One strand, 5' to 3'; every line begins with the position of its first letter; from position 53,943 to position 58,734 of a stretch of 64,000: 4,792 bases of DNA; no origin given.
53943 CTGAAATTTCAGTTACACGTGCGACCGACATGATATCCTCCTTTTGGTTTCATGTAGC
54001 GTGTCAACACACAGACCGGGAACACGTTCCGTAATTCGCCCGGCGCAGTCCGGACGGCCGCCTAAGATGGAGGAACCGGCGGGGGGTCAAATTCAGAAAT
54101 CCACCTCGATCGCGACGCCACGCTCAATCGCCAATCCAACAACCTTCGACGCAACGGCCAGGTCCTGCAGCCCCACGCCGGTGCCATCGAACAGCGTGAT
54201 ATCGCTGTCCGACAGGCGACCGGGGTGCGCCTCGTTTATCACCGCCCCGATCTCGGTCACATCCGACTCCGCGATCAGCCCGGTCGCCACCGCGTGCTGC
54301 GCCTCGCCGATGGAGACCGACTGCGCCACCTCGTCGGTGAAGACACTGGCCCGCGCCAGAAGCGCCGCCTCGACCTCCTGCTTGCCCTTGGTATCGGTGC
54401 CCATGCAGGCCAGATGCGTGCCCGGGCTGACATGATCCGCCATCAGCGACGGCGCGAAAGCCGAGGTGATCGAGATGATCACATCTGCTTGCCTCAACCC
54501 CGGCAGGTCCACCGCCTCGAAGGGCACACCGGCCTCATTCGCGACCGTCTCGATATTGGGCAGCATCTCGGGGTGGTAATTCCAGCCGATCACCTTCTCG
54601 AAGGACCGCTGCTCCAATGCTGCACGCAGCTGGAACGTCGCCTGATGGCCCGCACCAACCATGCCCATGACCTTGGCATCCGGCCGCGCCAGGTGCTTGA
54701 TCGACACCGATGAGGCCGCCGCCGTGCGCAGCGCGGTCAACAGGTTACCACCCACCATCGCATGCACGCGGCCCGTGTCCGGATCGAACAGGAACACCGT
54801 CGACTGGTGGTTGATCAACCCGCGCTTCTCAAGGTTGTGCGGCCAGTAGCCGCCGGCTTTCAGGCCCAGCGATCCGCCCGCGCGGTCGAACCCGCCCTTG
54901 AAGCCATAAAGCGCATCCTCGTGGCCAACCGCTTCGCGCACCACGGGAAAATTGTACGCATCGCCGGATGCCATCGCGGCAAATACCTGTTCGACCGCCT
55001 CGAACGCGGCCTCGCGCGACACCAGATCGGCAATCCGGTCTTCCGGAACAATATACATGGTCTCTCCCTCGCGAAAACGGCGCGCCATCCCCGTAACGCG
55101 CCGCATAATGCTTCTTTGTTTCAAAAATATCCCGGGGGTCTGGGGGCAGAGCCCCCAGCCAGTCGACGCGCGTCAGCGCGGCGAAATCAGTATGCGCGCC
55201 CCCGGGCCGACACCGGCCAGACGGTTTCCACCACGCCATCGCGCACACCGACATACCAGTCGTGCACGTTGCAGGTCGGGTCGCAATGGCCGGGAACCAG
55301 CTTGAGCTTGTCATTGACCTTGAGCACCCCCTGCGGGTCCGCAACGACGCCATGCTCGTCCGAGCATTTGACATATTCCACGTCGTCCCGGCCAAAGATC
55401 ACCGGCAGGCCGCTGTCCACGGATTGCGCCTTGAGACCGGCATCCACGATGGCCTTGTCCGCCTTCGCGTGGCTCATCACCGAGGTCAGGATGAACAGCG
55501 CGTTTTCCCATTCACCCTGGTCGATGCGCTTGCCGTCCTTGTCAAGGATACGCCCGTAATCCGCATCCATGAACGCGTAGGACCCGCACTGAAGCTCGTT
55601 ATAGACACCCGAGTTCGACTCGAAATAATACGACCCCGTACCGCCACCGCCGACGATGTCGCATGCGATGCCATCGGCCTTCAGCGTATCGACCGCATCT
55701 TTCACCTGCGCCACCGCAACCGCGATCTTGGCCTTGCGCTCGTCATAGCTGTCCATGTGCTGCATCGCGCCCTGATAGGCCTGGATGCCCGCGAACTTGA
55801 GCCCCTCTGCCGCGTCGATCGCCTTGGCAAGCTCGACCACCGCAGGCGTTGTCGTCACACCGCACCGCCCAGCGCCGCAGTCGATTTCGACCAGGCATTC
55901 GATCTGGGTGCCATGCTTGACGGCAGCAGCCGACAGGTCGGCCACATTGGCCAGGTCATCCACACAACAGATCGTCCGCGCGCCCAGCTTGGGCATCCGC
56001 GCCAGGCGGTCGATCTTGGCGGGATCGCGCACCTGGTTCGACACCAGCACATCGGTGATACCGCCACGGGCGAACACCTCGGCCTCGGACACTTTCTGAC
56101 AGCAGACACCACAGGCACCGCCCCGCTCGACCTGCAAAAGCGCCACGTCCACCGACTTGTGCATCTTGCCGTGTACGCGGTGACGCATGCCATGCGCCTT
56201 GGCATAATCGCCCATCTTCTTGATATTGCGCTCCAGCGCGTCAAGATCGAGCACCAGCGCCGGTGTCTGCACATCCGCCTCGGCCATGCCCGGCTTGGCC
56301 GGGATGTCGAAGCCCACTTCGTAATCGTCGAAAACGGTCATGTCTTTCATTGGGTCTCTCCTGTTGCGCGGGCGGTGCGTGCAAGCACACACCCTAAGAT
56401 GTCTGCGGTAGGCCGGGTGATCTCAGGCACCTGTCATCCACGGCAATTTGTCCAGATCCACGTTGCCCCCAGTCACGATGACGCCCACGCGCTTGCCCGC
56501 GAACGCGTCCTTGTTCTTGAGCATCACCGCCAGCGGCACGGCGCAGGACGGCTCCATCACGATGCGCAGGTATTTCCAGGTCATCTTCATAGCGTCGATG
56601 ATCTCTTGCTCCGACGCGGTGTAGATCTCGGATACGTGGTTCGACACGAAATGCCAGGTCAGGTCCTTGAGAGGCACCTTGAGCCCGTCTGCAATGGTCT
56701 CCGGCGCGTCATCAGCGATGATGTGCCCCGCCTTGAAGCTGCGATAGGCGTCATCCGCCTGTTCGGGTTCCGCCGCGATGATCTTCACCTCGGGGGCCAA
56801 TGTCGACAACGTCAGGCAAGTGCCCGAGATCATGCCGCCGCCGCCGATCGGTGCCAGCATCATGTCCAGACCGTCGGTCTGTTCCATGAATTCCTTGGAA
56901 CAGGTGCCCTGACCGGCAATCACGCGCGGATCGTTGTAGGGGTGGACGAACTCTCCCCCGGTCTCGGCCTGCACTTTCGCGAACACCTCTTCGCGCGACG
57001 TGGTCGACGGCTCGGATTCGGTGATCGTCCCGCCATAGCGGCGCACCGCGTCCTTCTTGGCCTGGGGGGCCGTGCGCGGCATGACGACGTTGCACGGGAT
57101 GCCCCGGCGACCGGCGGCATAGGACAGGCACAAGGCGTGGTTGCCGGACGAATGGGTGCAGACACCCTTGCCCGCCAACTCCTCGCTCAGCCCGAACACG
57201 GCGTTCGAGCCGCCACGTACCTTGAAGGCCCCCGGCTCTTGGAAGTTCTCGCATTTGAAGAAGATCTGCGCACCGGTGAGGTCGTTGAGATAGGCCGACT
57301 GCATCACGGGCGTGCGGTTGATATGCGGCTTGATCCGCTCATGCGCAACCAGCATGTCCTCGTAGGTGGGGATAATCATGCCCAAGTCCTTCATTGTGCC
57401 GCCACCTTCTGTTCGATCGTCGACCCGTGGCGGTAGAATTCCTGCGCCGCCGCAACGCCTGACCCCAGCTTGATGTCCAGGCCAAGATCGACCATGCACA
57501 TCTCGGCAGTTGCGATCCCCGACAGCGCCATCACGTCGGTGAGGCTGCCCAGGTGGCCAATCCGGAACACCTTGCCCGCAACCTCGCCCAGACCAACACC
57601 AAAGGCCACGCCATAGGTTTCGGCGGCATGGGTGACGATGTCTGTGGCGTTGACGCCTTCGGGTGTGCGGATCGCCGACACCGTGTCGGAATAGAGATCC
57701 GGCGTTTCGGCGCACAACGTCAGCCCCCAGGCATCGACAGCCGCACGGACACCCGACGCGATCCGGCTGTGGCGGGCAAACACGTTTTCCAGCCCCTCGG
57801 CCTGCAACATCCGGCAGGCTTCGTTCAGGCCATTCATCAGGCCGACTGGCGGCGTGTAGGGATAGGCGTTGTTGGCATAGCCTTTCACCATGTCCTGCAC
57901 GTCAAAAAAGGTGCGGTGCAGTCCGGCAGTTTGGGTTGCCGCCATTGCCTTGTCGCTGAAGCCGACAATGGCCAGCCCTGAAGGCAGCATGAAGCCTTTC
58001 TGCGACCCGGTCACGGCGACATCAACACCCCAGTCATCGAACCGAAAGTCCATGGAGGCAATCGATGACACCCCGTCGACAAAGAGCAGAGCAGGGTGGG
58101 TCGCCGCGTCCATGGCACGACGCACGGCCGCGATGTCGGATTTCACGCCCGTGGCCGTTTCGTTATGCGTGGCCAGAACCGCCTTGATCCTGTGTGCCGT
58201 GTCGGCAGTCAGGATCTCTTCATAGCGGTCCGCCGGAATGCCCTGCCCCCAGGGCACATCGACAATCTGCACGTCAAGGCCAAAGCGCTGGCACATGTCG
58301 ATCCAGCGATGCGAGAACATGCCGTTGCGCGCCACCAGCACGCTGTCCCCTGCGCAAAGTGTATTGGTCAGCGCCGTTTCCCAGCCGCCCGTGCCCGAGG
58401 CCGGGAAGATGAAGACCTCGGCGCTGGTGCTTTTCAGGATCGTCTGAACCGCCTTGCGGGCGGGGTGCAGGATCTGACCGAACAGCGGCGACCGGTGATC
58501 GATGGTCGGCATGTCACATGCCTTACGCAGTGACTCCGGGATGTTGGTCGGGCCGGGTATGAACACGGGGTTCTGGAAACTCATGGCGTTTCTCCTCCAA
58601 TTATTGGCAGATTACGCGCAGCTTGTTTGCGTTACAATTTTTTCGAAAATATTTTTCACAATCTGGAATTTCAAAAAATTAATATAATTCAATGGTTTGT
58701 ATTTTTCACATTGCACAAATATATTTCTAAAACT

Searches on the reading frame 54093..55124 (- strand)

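Call 60: search_protein_families(library=pfam, max_evalue=0.00001, proteins=[window:54093-55124:-])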
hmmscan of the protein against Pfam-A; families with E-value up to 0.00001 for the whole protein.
window:54093-55124:- (343 aa): 1 family
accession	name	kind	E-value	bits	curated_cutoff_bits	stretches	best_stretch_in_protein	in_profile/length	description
PF02423.21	OCD_Mu_crystall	-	2.6e-55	188.1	24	1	35-328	15-306/314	Ornithine cyclodeaminase/mu-crystallin family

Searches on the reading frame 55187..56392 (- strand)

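Call 60: search_protein_families(library=pfam, max_evalue=0.00001, proteins=[window:55187-56392:-])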
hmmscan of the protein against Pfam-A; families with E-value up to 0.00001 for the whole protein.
window:55187-56392:- (401 aa): 2 families
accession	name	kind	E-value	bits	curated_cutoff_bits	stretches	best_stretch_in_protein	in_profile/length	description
PF01168.26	Ala_racemase_N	-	4e-26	92.5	24.1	1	49-276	2-218/220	Alanine racemase, N-terminal domain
PF14031.13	D-ser_dehydrat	-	2.9e-19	69.9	22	1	298-383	1-97/97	Putative serine dehydratase domain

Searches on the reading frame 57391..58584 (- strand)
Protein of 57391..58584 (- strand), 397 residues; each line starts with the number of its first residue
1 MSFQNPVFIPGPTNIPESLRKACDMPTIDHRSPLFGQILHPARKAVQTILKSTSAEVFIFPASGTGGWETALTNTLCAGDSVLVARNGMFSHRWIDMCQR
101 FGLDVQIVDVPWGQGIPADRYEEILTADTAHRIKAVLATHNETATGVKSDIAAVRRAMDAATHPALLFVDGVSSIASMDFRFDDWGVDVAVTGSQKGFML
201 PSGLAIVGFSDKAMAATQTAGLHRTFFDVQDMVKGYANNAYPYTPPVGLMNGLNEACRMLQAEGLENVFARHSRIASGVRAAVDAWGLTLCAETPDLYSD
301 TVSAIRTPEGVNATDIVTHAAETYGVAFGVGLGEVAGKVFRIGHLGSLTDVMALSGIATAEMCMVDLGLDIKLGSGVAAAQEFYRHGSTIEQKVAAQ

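Call 60: search_protein_families(library=pfam, max_evalue=0.00001, proteins=[window:57391-58584:-])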
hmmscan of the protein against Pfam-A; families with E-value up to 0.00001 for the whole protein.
window:57391-58584:- (397 aa): 1 family
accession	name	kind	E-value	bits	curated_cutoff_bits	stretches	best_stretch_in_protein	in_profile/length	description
PF00266.25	Aminotran_5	-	2.4e-25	89.7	21.5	1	30-331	36-338/371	Aminotransferase class-V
